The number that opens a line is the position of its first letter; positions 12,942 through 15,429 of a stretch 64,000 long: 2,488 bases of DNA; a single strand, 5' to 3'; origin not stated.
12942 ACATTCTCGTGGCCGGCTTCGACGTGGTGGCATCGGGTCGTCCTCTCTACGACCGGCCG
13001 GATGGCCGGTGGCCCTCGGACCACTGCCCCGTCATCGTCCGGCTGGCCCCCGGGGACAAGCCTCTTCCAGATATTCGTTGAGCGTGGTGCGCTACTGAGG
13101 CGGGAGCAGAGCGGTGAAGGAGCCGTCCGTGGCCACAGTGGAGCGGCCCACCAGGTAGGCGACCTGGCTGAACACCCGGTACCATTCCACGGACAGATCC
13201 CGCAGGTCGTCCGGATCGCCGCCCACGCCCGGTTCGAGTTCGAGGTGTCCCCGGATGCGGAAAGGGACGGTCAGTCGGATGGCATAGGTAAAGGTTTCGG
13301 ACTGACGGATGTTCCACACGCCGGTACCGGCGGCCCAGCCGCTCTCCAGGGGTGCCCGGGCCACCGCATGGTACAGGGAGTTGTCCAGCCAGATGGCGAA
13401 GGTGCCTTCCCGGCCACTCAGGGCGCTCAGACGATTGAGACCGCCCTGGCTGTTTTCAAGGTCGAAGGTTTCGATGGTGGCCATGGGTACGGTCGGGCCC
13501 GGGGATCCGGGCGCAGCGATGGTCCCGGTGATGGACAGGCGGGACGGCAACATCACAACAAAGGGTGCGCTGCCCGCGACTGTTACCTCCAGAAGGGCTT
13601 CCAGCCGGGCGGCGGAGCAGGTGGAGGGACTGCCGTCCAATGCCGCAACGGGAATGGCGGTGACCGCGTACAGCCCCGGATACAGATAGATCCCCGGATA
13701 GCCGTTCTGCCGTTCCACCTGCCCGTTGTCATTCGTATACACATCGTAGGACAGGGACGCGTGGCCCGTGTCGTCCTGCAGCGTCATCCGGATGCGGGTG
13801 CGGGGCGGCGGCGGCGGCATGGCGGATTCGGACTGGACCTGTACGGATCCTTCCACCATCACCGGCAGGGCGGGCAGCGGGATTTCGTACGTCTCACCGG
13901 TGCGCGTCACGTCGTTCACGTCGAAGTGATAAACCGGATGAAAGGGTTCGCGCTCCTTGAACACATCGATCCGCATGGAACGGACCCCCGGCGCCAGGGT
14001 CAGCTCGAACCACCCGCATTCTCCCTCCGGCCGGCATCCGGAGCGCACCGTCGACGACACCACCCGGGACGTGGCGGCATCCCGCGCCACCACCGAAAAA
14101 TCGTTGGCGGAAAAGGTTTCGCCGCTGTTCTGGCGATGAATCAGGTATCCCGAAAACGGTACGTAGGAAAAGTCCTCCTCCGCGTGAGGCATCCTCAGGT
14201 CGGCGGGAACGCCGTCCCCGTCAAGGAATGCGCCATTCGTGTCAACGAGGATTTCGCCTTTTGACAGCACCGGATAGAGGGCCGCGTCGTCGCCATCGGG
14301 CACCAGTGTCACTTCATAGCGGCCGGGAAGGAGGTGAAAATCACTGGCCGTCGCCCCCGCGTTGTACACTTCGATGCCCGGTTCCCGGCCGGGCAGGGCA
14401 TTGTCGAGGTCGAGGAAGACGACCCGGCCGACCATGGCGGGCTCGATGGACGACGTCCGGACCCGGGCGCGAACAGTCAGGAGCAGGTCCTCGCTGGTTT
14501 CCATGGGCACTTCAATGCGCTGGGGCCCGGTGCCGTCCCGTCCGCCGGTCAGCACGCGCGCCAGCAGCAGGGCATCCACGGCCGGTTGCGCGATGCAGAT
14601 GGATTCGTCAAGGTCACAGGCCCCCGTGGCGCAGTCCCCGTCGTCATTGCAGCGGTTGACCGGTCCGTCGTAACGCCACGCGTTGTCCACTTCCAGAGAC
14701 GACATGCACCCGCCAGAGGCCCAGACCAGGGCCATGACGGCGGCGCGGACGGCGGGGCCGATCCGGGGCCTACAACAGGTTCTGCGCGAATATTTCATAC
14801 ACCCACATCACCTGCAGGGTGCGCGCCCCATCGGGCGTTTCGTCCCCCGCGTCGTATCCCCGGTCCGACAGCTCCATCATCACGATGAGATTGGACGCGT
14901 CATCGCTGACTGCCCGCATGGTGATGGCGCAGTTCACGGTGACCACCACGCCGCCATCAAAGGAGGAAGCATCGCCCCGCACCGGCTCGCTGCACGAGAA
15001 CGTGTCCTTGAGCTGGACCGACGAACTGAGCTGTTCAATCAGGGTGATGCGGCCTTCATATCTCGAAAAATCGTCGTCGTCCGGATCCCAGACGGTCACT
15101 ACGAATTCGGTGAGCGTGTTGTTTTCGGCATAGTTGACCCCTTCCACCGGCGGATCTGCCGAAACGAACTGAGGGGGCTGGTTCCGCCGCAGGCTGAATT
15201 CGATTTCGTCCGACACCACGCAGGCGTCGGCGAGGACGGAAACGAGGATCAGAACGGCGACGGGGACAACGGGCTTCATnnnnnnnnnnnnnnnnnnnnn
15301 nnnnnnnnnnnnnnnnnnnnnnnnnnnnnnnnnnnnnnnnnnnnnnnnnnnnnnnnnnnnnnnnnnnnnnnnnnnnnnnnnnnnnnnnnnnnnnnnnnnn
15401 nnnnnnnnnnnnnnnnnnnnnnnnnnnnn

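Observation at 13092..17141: FHA-GAF sigma-54 activator translationally coupled to two lipoprotein genes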

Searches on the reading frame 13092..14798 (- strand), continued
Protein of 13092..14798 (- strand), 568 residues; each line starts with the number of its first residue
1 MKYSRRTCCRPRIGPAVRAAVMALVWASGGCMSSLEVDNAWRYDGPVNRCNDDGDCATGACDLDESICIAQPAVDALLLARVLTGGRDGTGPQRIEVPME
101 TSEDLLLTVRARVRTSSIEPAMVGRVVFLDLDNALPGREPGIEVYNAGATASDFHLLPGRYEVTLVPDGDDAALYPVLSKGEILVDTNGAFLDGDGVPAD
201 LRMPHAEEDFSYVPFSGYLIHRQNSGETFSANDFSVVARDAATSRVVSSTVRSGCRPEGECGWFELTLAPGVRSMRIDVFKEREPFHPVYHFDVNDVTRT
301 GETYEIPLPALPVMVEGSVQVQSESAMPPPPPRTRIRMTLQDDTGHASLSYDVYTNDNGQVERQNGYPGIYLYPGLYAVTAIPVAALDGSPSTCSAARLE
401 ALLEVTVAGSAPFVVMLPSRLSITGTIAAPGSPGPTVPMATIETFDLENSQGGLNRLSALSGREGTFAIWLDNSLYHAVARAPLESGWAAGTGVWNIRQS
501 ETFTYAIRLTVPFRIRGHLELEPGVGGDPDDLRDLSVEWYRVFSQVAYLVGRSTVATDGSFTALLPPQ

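Call 82: search_solved_structures(query=A3, max_evalue=1)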
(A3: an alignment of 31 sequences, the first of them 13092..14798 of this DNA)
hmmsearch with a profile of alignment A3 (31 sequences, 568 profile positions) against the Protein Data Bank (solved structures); distinct sequences matched with E-value up to 1: 6.
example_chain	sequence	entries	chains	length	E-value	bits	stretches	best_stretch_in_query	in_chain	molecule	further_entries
1qk7_A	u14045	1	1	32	0.034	15.5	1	43-68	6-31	SELENOCOSMIA HUWENA LECTIN-I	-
1s6x_A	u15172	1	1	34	0.063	14.6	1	43-68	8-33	KvAP CHANNEL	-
2n1n_A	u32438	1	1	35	0.068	14.5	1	43-68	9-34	Kappa-theraphotoxin-Gr3a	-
6av8_A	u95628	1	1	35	0.23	12.8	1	43-68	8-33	U5-theraphotoxin-Hs1b 1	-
9q8t_A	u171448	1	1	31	0.28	12.5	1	43-67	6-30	U5-theraphotoxin-Hs1b 1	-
6czh_A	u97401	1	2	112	0.66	11.3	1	139-223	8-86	mFAP0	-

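Call 93: fold_search(model_id=the predicted structure, library=pdb)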
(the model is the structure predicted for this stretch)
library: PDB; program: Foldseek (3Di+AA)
matches with E <= 10: 1123; with E <= 0.001: 71
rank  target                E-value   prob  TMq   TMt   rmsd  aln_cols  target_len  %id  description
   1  6fwv_A                9.4e-09  1.00  0.17  0.19  39.9       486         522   11  The Bacillus anthracis TIE protein (released 2018-08-08)
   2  6fwv_B                3.4e-08  1.00  0.16  0.18  36.9       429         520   11  The Bacillus anthracis TIE protein (released 2018-08-08)
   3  7vcr_B                6.4e-08  1.00  0.14  0.16  35.9       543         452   10  Crystal Structure of PitA fragment from pilus islet-2 of Streptococcus oralis (released 2022-06-01)
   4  8f70                  1.0e-07  1.00  0.13  0.13  39.9       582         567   12  Identification of an Immunodominant region on a Group A Streptococcus T-antigen Reveals Temperature-Dependent Motion in  (released 2023-03-08)
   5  7vcr_A                1.5e-07  1.00  0.14  0.16  36.4       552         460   10  Crystal Structure of PitA fragment from pilus islet-2 of Streptococcus oralis (released 2022-06-01)
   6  7vcn_B                1.5e-07  1.00  0.14  0.16  36.3       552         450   10  Crystal Structure of PitA fragment from pilus islet-2 of Streptococcus oralis with Tb-Xo4 (released 2022-07-13)
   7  7q61_A                1.6e-07  0.97  0.12  0.08  21.9       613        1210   10  Structure of TEV conjugated A2ML1 (A2ML1-TC) (released 2022-04-20)
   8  7w6b                  2.4e-07  1.00  0.15  0.12  28.5       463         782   12  Crystal Structure of PitA from pilus islet-2 of Streptococcus oralis (released 2022-06-01)
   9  6m48_B                3.6e-07  1.00  0.14  0.11  32.2       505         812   10  Crystal structure of pilus adhesin, SpaC from Lactobacillus rhamnosus GG - P21212 form (released 2020-07-29)
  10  4oq1                  1.6e-06  1.00  0.22  0.33  15.2       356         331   12  Structure of the Streptococcal ancillary pilin (released 2014-04-23)
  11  6m48_A                1.7e-06  1.00  0.14  0.11  33.8       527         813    9  Crystal structure of pilus adhesin, SpaC from Lactobacillus rhamnosus GG - P21212 form (released 2020-07-29)
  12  6m3y                  3.1e-06  0.98  0.14  0.11  35.0       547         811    9  Crystal structure of pilus adhesin, SpaC from Lactobacillus rhamnosus GG - open conformation (released 2020-07-29)
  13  6vjb                  8.8e-06  0.97  0.13  0.07  21.6       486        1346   10  Crystal structure of a catalytically inactive CXC Chemokine-degrading protease SpyCEP from Streptococcus pyogenes (released 2020-04-15)
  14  5xyr                  1.1e-05  0.97  0.14  0.07  22.3       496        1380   12  Crystal structure of a serine protease from Streptococcus species (released 2018-08-08)
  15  8cem_F                1.3e-05  0.77  0.10  0.10  21.5       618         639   10  Structure of bovine native C3, re-refinement (released 2023-04-05)
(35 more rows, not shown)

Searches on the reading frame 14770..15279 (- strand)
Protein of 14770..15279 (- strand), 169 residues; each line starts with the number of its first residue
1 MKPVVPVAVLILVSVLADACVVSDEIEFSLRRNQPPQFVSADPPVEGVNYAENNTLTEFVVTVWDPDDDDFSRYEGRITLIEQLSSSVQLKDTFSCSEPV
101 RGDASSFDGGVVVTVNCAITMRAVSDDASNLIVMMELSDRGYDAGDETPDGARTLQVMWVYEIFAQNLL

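Call 3: search_protein_families(library=pfam, proteins=[window:14770-15279:-], max_evalue=0.01)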
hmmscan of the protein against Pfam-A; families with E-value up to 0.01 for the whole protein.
window:14770-15279:- (169 aa): 0 families

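Call 7: find_homologous_proteins(query=window:14770-15279:-)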
Query window:14770-15279:- (169 aa): 2 proteins with E <= 0.001 among 93 candidates.
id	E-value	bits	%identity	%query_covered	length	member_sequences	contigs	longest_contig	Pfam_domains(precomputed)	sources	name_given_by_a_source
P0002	2.5e-105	367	100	100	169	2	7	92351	-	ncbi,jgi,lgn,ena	-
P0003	2.3e-54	202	56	92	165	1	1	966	-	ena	-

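Call 8: find_encoding_contigs(protein=P0002, flank=10000, max_places=10)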
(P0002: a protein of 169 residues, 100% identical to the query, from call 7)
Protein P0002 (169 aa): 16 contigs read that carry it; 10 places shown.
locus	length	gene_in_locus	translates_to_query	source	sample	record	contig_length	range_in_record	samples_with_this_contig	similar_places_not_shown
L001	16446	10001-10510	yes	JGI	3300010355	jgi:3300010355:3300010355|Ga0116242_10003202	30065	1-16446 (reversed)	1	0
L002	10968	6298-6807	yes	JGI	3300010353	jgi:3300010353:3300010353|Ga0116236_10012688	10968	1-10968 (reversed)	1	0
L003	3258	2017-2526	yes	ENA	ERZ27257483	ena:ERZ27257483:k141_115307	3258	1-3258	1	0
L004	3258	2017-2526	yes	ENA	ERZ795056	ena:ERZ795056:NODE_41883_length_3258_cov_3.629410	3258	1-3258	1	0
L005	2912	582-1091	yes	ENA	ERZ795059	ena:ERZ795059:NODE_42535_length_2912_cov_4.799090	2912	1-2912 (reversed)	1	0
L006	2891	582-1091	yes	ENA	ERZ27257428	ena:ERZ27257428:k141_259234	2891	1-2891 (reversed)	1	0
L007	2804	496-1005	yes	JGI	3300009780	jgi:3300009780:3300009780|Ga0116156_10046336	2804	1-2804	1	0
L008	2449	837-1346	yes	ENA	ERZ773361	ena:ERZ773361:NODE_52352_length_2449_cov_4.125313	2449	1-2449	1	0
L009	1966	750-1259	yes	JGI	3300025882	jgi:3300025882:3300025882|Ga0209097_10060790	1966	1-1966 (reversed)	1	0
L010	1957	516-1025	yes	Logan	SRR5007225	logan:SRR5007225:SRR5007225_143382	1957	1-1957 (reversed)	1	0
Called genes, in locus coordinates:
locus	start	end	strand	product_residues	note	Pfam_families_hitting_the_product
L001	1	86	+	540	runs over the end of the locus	PF00512:HisKA (weak), PF02518:HATPase_c, PF00072:Response_reg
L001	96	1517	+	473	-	PF00483:NTP_transferase, PF01128:IspD, PF12804:NTP_transf_3, PF25084:LbH_EIF2B, PF00132:Hexapep, PF25087:GMPPB_C, PF00132:Hexapep, PF14602:Hexapep_2 (weak), +1 more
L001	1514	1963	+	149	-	-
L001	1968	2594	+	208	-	PF01066:CDP-OH_P_transf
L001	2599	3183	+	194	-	PF01205:Impact_N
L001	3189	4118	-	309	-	PF02163:Peptidase_M50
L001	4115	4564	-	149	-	PF02108:FliH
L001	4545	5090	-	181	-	-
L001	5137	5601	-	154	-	-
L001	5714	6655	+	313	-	PF16697:Yop-YscD_cpl, PF00498:FHA, PF00990:GGDEF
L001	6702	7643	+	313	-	PF19089:DUF5777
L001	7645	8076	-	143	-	PF03013:Pyr_excise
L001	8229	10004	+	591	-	PF16697:Yop-YscD_cpl, PF01590:GAF, PF13185:GAF_2, PF13492:GAF_3, PF00158:Sigma54_activat, PF14532:Sigma54_activ_2, PF25601:AAA_lid_14, PF02954:HTH_8, +1 more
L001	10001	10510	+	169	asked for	-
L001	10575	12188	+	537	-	-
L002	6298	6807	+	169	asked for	-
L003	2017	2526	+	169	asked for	-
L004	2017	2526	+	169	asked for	-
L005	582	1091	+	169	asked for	-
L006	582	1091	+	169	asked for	-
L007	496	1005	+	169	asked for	-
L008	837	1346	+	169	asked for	-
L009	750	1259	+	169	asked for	-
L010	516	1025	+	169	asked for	-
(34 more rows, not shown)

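Call 9: find_encoding_contigs(protein=P0003, flank=10000)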
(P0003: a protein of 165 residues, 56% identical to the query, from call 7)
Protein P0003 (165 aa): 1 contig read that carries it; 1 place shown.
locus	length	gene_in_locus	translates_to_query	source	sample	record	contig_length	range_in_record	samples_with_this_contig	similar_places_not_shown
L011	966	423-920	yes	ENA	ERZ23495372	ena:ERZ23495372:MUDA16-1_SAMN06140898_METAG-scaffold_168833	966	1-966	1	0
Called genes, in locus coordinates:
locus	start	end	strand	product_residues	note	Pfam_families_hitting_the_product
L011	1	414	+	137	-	?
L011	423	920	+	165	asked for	-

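Call 28: search_protein_families(library=ncbifam, proteins=[window:14770-15279:-], max_evalue=1)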
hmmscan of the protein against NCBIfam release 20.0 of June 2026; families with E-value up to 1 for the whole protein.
window:14770-15279:- (169 aa): 0 families

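Call 34: find_related_loci(query=A2, collection=genome_contigs, flank=10000)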
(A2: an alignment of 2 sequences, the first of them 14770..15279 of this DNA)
Query A2 (169 aa) in genome_contigs; peptide patterns used: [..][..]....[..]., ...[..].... (x = any residue, [..] = any of these).
30 stretches matched a pattern, but none encodes a relative of the query by tblastn (E <= 1e-3).

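Call 61: predict_structure(alignment_id=A2)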
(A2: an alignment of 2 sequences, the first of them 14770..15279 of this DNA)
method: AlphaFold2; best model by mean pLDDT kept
length: 169 residues; sequences in the alignment: 2
mean_pLDDT: 50.8   pTM: 0.45
mean pLDDT of the five models: 50.8, 49.3, 48.5, 46.2, 46.0
residues with pLDDT >= 90: 0; 70-90: 2; 50-70: 100; < 50: 67
segments of 3 or more residues with pLDDT < 50: 1-52, 141-147, 165-169
pLDDT, mean of each block of 10 residues (from residue 1): 41 36 25 31 40 53 65 57 58 66 62 66 57 59 46 56 47
secondary structure, 60 per line:
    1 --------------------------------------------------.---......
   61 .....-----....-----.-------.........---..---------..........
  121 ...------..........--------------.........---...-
elements in order: E55-65 E88-96 E111-123 E130-139 E154-162

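Call 80: search_protein_families(library=pfam, alignment_id=A10, max_evalue=1)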
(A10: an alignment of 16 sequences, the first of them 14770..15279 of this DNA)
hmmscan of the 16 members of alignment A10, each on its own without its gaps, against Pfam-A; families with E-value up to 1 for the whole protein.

A. member 1, window:14770-15279:- (169 aa): 0 families

B. families by the number of members that match (of 16 scanned): 3 families
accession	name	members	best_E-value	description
PF25458.1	INTS4_C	1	0.13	Integrator subunit 4 family C-terminal Ig-like domain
PF01681.22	C6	1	0.18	C6 domain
PF24808.1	DUF7707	1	0.24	Domain of unknown function (DUF7707)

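Call 81: search_solved_structures(query=A10, max_evalue=10)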
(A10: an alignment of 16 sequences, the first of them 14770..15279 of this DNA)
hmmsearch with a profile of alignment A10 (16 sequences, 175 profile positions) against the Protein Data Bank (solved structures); distinct sequences matched with E-value up to 10: 1.
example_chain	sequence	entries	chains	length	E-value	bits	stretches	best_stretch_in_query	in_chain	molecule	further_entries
3ubf_A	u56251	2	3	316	0.96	12.5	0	28-81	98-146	Neural-cadherin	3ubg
